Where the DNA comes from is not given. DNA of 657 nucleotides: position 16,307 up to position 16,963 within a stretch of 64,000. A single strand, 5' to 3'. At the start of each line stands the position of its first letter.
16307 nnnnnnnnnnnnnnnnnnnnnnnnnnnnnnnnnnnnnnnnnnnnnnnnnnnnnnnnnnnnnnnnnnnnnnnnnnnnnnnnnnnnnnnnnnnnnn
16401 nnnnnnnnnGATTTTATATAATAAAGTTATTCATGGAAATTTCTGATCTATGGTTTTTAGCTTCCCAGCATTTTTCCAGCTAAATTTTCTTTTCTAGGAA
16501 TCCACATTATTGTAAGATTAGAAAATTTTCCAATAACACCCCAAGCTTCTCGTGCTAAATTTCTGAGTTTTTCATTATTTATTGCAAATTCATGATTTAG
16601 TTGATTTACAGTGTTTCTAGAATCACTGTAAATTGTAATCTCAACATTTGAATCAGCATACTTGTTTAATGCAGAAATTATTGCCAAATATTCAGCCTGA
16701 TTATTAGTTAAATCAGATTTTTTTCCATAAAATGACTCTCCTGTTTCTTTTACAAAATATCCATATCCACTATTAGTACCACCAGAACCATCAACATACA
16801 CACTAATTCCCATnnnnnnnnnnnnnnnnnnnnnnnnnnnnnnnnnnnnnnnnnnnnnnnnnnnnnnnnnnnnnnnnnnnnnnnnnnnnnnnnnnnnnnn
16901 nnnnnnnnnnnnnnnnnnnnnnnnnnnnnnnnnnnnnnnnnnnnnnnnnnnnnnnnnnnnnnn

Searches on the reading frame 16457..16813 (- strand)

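Call 77: search_protein_families(library=pfam, proteins=[window:16457-16813:-], max_evalue=0.001)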
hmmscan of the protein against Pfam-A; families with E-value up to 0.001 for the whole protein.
window:16457-16813:- (118 aa): 2 families
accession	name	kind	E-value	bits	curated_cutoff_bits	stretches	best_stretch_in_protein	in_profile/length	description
PF13456.12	RVT_3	-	2e-12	47.6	21.6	1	33-112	36-115/123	Reverse transcriptase-like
PF00075.30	RNase_H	-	6.4e-11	43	25.8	1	4-76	5-82/141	RNase H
